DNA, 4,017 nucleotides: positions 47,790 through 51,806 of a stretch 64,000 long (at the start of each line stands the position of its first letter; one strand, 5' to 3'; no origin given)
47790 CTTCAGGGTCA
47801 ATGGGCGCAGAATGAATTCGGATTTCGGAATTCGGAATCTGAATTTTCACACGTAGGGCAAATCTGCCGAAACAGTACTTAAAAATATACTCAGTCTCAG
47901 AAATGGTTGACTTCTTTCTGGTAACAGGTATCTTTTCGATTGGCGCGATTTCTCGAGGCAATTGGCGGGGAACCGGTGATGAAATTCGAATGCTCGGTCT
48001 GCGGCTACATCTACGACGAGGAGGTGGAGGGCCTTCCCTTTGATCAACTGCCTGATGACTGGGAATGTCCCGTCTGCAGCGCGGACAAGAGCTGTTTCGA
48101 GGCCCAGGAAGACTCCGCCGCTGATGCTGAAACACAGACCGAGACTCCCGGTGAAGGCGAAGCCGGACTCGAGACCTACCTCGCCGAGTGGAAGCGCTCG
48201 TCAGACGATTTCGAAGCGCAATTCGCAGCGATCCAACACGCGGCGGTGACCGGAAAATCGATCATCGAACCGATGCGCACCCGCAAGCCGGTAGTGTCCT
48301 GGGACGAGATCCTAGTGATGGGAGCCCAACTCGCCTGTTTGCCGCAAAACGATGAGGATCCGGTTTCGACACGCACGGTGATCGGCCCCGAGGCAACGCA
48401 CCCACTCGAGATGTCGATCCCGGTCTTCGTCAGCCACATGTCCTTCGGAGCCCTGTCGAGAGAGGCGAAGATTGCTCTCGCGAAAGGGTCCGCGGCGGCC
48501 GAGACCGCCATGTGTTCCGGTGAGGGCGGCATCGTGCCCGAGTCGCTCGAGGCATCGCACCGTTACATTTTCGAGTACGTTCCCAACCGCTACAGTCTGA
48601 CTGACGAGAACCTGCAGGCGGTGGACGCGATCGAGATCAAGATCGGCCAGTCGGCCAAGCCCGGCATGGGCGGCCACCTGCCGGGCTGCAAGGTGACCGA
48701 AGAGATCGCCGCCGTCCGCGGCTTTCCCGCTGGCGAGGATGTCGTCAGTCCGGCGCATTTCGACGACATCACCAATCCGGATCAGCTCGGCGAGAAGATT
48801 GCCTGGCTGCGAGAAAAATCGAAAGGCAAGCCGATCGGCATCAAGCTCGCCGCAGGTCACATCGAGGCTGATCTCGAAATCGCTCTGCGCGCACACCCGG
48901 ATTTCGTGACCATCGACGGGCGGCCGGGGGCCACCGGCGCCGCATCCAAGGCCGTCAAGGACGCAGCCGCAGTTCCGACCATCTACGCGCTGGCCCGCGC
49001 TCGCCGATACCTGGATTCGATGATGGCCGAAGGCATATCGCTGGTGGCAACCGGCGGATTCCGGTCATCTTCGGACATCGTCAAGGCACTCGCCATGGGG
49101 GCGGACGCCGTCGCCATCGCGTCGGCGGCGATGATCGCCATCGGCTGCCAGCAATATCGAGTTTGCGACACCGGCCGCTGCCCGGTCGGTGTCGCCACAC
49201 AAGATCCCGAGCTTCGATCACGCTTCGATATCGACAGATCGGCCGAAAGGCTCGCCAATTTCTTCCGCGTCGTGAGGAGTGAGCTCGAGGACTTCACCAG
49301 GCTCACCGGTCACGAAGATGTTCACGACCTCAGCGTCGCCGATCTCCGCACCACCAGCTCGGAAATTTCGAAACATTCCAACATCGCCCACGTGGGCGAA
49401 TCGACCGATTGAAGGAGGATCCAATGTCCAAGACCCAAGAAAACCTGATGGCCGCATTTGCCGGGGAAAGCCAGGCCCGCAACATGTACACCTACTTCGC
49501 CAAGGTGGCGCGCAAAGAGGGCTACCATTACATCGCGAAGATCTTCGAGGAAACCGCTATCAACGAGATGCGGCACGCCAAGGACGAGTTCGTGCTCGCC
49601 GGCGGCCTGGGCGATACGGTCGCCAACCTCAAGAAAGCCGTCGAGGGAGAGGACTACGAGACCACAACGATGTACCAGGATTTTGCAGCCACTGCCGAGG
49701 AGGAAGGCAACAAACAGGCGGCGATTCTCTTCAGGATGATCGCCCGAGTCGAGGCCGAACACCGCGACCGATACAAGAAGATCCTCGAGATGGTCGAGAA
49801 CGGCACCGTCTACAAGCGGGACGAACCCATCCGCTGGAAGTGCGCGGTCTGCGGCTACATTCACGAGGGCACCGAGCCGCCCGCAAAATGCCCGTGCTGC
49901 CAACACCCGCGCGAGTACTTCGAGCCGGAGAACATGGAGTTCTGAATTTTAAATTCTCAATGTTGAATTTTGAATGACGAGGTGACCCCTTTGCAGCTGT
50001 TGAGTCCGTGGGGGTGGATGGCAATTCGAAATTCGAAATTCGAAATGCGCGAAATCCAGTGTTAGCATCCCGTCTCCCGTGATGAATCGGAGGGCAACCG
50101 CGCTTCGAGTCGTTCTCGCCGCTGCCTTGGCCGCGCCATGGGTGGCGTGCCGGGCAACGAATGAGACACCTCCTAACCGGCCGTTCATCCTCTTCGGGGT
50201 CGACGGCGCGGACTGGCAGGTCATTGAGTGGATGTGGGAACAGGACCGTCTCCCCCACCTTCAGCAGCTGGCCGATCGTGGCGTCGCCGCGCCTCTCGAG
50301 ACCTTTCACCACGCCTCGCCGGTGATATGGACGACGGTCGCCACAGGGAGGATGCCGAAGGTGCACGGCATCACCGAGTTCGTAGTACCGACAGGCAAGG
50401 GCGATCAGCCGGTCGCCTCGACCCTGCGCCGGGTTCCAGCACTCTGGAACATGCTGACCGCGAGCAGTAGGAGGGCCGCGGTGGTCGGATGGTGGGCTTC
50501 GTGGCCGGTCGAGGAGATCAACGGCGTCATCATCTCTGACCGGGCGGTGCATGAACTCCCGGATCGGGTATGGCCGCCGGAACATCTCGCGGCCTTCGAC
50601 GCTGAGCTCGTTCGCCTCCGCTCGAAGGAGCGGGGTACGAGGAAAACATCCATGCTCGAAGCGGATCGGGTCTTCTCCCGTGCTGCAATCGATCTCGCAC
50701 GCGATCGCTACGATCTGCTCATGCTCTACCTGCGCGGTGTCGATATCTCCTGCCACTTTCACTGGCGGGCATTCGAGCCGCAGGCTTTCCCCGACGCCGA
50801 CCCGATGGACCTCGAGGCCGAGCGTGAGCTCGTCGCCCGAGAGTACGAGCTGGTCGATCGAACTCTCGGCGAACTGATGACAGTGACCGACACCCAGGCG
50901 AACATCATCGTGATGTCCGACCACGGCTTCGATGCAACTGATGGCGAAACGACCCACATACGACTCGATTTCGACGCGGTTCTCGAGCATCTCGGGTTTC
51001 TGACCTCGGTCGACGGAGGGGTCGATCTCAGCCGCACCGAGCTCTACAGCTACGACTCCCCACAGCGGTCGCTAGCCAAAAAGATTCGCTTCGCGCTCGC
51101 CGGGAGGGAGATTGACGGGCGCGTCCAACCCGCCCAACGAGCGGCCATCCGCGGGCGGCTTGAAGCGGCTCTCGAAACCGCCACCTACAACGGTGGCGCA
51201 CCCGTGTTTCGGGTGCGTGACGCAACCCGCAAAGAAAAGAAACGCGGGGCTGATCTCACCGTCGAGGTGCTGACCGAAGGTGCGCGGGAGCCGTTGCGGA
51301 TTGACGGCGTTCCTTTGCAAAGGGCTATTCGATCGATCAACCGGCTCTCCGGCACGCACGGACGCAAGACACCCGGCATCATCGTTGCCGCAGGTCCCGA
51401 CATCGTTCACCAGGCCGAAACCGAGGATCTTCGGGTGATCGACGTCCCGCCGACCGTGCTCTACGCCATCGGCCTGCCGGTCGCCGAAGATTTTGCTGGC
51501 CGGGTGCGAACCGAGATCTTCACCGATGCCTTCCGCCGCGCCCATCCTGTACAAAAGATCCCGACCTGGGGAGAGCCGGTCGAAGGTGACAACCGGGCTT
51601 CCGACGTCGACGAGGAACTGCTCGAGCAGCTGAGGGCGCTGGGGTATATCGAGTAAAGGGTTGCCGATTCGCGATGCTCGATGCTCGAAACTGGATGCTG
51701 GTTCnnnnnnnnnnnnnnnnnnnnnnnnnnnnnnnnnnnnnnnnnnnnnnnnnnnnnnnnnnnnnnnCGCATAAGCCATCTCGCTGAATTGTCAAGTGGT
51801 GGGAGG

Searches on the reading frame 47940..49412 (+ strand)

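Call 25: search_protein_families(library=pfam, proteins=[window:47940-49412:+], max_evalue=0.001)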
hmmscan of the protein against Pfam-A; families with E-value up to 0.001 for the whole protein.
window:47940-49412:+ (490 aa): 6 families
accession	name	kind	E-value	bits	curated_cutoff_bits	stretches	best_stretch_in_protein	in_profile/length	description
PF01645.23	Glu_synthase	-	9.4e-100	334.8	20.4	1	134-458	43-368/369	Conserved region in glutamate synthase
PF00301.25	Rubredoxin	-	6.5e-10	39.3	23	1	15-53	1-47/47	Rubredoxin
PF01070.24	FMN_dh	-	3e-08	33.5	24.9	1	343-403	255-311/350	FMN-dependent dehydrogenase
PF00478.31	IMPDH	-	1.1e-06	28.3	25.6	1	318-395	165-237/345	IMP dehydrogenase / GMP reductase domain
PF21349.2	RUBY_RBDX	-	0.00038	20.3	26.5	0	17-54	2-30/30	Rubrerythrin, rubredoxin-like domain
PF03060.21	NMO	-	0.00043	20.2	28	1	359-404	193-232/331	Nitronate monooxygenase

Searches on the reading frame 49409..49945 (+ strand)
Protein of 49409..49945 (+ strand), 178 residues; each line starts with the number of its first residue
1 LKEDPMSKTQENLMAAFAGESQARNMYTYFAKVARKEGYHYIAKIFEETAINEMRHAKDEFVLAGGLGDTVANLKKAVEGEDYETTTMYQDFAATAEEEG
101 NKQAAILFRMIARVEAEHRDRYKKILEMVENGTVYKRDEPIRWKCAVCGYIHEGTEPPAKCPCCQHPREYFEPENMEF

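Call 80: search_protein_families(library=pfam, proteins=[window:49409-49945:+], max_evalue=0.001)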
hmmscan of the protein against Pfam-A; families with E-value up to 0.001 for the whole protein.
window:49409-49945:+ (178 aa): 4 families
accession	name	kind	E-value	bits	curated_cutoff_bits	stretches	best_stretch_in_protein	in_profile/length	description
PF02915.23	Rubrerythrin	-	1.2e-24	87.7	22.8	1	11-125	1-136/137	Rubrerythrin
PF21349.2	RUBY_RBDX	-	1.4e-14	53.7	26.5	1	143-172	1-30/30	Rubrerythrin, rubredoxin-like domain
PF00210.30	Ferritin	-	1.3e-05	25.6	24.5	0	11-127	2-137/142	Ferritin-like domain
PF23458.2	DUF7130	-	0.00075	19.8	35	0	99-170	10-82/89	Domain of unknown function (DUF7130)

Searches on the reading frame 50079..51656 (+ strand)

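Call 25: search_protein_families(library=pfam, proteins=[window:50079-51656:+], max_evalue=0.001)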
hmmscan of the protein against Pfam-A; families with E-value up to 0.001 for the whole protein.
window:50079-51656:+ (525 aa): 1 family
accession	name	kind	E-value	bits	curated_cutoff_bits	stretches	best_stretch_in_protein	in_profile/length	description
PF01663.27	Phosphodiest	-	8.1e-29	101.7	23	1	37-379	2-292/342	Type I phosphodiesterase / nucleotide pyrophosphatase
